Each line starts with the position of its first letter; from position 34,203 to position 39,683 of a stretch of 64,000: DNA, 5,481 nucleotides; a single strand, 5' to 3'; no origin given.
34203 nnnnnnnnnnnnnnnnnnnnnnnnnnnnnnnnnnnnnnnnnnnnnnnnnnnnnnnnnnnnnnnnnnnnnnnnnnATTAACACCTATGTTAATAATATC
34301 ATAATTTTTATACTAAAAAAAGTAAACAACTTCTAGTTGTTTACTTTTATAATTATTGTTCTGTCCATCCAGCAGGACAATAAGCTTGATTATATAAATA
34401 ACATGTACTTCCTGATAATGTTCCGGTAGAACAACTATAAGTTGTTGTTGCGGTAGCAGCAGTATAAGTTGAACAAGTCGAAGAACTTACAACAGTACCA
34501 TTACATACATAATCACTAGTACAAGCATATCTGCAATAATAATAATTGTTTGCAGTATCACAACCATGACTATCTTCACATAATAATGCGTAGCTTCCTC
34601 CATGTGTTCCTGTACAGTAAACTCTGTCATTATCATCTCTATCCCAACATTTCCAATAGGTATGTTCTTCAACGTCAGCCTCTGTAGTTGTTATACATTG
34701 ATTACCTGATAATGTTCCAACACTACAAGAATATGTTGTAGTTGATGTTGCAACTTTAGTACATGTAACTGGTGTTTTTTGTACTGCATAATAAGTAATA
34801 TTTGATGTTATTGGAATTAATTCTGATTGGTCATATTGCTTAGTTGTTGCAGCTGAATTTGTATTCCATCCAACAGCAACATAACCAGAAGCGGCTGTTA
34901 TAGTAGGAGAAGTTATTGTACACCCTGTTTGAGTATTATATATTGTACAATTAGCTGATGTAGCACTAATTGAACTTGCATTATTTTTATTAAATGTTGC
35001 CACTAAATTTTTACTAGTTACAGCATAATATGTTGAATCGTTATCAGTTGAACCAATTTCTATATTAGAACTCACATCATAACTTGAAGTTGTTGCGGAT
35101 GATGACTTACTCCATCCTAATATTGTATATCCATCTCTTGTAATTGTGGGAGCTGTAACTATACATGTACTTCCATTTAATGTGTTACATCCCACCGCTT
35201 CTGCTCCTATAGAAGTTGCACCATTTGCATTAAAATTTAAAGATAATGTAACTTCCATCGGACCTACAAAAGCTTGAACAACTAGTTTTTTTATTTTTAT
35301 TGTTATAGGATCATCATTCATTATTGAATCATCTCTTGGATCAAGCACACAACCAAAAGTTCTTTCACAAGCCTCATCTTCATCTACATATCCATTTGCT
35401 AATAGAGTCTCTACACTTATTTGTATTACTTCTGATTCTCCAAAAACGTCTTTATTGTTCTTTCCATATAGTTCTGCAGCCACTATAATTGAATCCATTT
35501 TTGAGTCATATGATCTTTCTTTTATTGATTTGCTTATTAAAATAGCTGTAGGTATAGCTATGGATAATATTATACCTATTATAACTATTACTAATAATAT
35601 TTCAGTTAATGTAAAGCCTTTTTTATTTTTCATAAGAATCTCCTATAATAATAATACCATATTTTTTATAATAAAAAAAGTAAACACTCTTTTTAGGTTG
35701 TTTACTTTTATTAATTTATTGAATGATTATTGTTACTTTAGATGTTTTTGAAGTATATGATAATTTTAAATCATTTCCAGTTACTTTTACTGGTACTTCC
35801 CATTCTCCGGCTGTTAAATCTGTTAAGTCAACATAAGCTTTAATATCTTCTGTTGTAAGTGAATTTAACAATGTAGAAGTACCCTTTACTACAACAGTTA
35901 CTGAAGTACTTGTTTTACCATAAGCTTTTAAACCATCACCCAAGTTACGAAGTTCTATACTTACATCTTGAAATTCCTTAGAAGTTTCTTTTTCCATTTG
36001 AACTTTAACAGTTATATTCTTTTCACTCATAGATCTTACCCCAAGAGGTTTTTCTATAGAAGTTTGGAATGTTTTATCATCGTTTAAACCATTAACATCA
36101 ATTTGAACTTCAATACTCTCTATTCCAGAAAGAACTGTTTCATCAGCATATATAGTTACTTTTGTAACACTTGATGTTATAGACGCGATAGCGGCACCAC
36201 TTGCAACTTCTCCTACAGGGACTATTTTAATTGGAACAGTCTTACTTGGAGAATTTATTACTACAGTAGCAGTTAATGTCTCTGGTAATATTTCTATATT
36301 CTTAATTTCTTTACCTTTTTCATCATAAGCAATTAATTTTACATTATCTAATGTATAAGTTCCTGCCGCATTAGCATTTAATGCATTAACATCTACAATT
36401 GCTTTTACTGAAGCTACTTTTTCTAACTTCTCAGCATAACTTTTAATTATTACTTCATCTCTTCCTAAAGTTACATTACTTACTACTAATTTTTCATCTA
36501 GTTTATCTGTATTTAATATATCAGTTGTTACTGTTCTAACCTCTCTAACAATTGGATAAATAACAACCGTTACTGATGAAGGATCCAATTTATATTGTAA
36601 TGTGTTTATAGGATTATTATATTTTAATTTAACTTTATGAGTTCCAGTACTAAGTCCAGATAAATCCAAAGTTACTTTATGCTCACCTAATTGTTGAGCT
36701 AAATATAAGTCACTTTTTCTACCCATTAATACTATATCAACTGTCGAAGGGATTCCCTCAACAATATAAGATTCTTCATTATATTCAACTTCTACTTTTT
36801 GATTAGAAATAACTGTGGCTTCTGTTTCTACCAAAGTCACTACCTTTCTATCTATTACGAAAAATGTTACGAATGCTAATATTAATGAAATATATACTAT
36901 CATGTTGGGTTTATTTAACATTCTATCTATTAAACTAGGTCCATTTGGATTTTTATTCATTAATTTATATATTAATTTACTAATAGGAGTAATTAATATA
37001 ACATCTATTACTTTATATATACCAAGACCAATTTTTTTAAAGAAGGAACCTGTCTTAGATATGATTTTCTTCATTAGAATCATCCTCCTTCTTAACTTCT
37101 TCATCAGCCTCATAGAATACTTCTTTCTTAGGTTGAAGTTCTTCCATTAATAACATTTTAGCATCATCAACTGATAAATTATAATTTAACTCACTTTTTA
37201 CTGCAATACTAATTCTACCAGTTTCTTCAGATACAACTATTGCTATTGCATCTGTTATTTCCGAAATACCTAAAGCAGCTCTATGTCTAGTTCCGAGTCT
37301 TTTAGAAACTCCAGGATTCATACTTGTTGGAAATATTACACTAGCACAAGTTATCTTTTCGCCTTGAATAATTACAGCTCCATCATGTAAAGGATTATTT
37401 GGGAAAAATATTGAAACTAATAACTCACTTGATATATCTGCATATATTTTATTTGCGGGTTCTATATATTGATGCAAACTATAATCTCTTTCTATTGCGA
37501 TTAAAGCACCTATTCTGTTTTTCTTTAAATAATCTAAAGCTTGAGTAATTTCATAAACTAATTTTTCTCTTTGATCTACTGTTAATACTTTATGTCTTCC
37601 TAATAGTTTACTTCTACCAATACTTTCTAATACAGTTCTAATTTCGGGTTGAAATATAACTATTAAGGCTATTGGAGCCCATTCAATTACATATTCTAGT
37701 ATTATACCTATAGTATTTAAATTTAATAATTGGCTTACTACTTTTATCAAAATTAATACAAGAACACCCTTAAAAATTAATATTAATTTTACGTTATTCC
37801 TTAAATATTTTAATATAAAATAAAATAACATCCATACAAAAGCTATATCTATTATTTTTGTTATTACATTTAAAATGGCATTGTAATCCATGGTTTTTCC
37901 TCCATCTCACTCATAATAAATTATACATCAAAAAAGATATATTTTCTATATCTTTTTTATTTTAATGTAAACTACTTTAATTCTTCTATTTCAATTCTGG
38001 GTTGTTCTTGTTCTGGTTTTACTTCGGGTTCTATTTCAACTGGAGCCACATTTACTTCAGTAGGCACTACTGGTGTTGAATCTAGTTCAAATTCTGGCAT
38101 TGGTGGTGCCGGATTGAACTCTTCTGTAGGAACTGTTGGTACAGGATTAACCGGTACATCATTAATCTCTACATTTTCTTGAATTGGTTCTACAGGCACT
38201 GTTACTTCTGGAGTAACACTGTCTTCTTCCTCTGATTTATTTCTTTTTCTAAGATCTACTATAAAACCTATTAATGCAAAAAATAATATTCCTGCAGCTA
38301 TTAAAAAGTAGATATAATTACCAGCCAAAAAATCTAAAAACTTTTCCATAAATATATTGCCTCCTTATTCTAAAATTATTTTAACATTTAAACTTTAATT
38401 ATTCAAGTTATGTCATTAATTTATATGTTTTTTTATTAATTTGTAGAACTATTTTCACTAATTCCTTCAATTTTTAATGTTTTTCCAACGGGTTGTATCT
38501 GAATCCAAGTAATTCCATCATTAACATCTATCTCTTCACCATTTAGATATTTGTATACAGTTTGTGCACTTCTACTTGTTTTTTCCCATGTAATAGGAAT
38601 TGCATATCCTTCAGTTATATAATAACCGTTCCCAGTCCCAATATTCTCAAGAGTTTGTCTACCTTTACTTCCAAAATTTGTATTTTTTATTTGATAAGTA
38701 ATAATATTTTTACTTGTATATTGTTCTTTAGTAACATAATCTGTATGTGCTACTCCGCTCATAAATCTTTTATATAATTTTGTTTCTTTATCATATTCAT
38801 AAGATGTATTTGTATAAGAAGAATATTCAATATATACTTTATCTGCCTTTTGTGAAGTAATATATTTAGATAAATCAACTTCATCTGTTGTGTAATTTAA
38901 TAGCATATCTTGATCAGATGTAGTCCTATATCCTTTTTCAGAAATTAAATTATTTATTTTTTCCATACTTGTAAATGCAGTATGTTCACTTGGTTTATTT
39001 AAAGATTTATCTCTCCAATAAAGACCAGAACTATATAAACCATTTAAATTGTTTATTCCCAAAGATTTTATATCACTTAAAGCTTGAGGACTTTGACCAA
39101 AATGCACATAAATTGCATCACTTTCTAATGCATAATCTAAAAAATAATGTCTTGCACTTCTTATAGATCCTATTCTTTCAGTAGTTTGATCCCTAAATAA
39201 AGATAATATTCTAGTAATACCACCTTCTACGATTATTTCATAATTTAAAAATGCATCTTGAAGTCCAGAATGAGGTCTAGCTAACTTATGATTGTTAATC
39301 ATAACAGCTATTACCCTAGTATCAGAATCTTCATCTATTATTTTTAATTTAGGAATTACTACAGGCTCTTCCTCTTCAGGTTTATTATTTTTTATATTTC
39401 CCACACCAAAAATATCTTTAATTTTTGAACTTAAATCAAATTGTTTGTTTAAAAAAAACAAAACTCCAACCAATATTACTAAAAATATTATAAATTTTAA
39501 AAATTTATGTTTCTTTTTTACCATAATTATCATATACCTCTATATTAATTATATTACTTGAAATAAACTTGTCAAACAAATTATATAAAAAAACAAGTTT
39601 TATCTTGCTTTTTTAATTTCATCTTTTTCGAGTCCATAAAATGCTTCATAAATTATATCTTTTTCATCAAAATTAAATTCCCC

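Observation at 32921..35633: Tandem, diverging giant pilin-like proteins with repeat modules and Cys-rich tips, with no pilus machinery nearby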

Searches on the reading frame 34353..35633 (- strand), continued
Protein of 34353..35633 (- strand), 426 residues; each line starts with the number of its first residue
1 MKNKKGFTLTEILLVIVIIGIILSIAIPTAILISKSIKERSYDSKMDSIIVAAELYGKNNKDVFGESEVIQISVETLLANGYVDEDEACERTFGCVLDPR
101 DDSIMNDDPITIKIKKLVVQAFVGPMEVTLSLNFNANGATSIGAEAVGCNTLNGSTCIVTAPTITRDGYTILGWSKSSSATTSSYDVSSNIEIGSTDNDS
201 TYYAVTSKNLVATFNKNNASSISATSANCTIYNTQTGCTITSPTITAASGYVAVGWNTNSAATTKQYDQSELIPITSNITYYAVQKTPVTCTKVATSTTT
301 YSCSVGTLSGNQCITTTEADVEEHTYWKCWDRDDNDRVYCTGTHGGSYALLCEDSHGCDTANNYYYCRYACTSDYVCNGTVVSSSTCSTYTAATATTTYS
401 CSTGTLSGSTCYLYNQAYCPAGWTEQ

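Call 58: search_protein_families(library=pfam, proteins=[P0014, P0022, P0023, P0018, P0002], max_evalue=0.01)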
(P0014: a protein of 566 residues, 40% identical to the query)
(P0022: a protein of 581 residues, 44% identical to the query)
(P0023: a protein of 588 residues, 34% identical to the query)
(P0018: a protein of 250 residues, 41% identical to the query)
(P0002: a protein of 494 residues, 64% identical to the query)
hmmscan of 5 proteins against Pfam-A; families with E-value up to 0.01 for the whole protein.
P0014 (566 aa): 2 families
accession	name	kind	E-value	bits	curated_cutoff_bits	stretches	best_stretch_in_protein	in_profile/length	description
PF09479.16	Flg_new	-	5.7e-08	33.2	27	1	300-371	1-65/65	Listeria-Bacteroides repeat domain (List_Bact_rpt)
PF07963.17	N_methyl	-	2.8e-06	27.1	21.2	1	1-27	1-27/27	Prokaryotic N-terminal methylation motif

P0022 (581 aa): 1 family
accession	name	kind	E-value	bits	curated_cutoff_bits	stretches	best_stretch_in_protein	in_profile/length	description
PF07963.17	N_methyl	-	1e-07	31.7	21.2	1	2-25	3-26/27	Prokaryotic N-terminal methylation motif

P0023 (588 aa): 1 family
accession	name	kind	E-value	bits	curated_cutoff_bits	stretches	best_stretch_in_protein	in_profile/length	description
PF07963.17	N_methyl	-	7.3e-07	28.9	21.2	1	1-26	1-26/27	Prokaryotic N-terminal methylation motif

P0018 (250 aa): 1 family
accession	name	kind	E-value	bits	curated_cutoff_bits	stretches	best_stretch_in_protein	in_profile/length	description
PF07963.17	N_methyl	-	1.3e-07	31.3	21.2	1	1-26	1-26/27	Prokaryotic N-terminal methylation motif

P0002 (494 aa): 2 families
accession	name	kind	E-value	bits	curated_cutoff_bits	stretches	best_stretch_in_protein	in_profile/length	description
PF09479.16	Flg_new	-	2.2e-19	69.8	27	4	211-284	1-64/65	Listeria-Bacteroides repeat domain (List_Bact_rpt)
PF07963.17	N_methyl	-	7.9e-09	35.2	21.2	1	1-27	1-27/27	Prokaryotic N-terminal methylation motif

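Call 59: find_encoding_contigs(protein=P0018, flank=10000, max_places=2)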
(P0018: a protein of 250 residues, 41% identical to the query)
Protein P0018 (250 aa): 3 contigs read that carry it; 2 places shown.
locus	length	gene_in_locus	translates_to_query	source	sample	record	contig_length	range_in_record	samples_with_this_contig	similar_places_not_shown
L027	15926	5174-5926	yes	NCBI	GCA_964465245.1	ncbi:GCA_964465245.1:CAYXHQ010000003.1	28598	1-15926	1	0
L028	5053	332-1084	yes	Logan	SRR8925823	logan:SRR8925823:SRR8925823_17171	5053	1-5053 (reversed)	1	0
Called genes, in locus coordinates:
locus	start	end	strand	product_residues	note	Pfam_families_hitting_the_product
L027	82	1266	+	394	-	PF01996:F420_ligase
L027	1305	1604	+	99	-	-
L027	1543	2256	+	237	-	PF01351:RNase_HII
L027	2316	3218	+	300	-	PF00871:Acetate_kinase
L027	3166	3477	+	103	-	PF00871:Acetate_kinase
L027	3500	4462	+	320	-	PF01368:DHH, PF02272:DHHA1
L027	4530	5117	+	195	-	PF03193:RsgA_GTPase (faint), PF01926:MMR_HSR1, PF02421:FeoB_N (faint)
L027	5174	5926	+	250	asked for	PF07963:N_methyl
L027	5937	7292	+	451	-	PF03193:RsgA_GTPase (faint), PF00009:GTP_EFTU (weak), PF01926:MMR_HSR1, PF02421:FeoB_N, PF00009:GTP_EFTU, PF01926:MMR_HSR1, PF02421:FeoB_N, PF14714:KH_dom-like, +6 more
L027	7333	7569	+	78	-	PF14069:SpoVIF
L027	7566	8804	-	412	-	PF02388:FemAB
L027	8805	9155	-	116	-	-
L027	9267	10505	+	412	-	PF03952:Enolase_N, PF00113:Enolase_C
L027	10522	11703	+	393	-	PF01938:TRAM, PF05958:tRNA_U5-meth_tr, PF05175:MTS (weak), PF13847:Methyltransf_31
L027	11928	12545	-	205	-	PF00565:SNase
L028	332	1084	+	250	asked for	PF07963:N_methyl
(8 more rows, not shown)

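Call 60: find_encoding_contigs(protein=P0023, flank=10000, max_places=2)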
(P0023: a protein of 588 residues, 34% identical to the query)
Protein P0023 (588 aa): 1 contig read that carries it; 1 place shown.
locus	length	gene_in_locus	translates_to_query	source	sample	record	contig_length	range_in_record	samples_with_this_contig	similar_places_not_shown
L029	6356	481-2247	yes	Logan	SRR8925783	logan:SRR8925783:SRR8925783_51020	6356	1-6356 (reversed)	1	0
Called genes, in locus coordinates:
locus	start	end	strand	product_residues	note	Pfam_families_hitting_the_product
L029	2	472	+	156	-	?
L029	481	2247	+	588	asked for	PF07963:N_methyl (weak)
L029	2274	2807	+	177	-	-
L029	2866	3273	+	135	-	PF07963:N_methyl (weak)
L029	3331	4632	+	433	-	PF00009:GTP_EFTU (weak), PF00071:Ras (faint), PF01926:MMR_HSR1, PF02421:FeoB_N, PF00009:GTP_EFTU, PF01926:MMR_HSR1, PF02421:FeoB_N, PF14714:KH_dom-like, +4 more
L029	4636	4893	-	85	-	PF01381:HTH_3 (weak)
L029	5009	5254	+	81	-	PF12844:HTH_19, PF13443:HTH_26 (weak), PF13560:HTH_31 (weak), PF01381:HTH_3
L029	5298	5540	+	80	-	PF14069:SpoVIF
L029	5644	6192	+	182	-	PF13302:Acetyltransf_3, PF13523:Acetyltransf_8 (weak), PF00583:Acetyltransf_1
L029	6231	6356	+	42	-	?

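Call 71: find_related_loci(query=A5, collection=metagenome_contigs, flank=10000)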
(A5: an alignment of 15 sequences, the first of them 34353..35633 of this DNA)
Query A5 (426 aa) in metagenome_contigs; peptide patterns used: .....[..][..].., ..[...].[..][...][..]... (x = any residue, [..] = any of these).
285 stretches matched a pattern; 28 encode a relative of the query (tblastn E <= 1e-3); 28 distinct loci.
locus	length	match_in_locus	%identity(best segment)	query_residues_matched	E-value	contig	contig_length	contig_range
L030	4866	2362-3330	39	1-309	5e-49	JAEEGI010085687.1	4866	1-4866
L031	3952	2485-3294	41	1-256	7e-48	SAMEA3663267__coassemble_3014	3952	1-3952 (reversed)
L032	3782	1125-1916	37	1-242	3e-47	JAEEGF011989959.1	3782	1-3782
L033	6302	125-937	43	1-290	3e-46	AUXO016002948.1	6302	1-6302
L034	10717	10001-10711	39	2-217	1e-31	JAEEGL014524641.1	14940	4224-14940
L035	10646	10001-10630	40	1-184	1e-23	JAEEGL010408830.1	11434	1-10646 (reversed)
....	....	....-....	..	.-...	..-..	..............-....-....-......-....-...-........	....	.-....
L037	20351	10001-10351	42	1-114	1e-20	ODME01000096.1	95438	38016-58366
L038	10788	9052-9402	42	1-114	1e-20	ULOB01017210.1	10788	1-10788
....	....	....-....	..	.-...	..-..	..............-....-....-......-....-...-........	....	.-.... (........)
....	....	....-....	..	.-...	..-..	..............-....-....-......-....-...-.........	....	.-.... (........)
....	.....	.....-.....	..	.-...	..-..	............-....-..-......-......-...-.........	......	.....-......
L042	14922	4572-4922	42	1-114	1e-20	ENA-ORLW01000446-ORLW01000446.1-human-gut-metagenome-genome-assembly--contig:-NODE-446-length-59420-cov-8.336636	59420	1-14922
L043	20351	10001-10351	42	1-114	1e-20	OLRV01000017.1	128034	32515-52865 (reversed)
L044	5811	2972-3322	42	1-114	1e-20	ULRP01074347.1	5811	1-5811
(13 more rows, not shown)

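Call 74: search_protein_families(library=pfam, proteins=[L030:2290-4530:+, L032:1125-3758:+, L033:104-2656:+], max_evalue=0.01)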
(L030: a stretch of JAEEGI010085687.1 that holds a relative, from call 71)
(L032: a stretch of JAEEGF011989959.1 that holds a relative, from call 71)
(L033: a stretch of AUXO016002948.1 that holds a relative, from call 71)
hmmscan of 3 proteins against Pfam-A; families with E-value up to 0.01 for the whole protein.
L030:2290-4530:+ (747 aa): 3 families
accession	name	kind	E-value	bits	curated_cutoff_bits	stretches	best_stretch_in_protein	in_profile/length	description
PF21722.4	Gly_rich_2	-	1.4e-10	42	24.3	1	457-744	2-224/226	Glycine-rich domain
PF07699.19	Ephrin_rec_like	-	9.4e-07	29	23.1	1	328-375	1-48/48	Tyrosine-protein kinase ephrin type A/B receptor-like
PF07963.17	N_methyl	-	7.5e-06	25.8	21.2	1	25-50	1-26/27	Prokaryotic N-terminal methylation motif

L032:1125-3758:+ (878 aa): 3 families
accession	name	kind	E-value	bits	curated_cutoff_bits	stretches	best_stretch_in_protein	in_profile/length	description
PF07699.19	Ephrin_rec_like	-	1.1e-10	41.6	23.1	2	498-538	1-41/48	Tyrosine-protein kinase ephrin type A/B receptor-like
PF07963.17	N_methyl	-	4.2e-07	29.7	21.2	1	1-27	1-27/27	Prokaryotic N-terminal methylation motif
PF09479.16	Flg_new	-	1.8e-06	28.4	27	1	308-386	1-65/65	Listeria-Bacteroides repeat domain (List_Bact_rpt)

L033:104-2656:+ (851 aa): 3 families
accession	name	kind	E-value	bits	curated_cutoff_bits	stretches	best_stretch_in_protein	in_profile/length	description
PF07963.17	N_methyl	-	5.4e-07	29.4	21.2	1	8-34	1-27/27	Prokaryotic N-terminal methylation motif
PF09479.16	Flg_new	-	0.0084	16.6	27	0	224-295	2-61/65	Listeria-Bacteroides repeat domain (List_Bact_rpt)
PF13290.12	CHB_HEX_C_1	-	0.0086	16.4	22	0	788-809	14-35/67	Chitobiase/beta-hexosaminidase C-terminal domain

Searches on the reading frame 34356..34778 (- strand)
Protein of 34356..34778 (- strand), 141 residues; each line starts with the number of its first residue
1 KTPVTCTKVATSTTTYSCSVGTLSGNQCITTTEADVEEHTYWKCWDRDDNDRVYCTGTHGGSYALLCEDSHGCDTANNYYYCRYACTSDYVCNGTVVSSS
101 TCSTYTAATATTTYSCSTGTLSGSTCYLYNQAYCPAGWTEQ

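Call 20: find_homologous_proteins(query=window:34356-34778:-, max_evalue=0.01)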
Query seq(141 aa) (141 aa): 1 proteins with E <= 0.01 among 141 candidates.
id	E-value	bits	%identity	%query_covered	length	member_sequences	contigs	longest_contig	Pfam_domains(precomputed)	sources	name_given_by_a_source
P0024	1.4e-52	196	78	83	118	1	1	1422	-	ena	-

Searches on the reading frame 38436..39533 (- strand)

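Call 16: search_protein_families(library=pfam, proteins=[window:38436-39533:-], max_evalue=0.01)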
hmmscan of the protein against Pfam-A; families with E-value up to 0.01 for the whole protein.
window:38436-39533:- (365 aa): 2 families
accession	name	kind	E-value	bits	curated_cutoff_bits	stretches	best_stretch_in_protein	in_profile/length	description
PF11258.13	DUF3048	-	6e-42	143.7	25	1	67-203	8-148/148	Protein of unknown function (DUF3048) N-terminal domain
PF17479.7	DUF3048_C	-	1.7e-24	86.8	25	1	234-344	2-114/114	Protein of unknown function (DUF3048) C-terminal domain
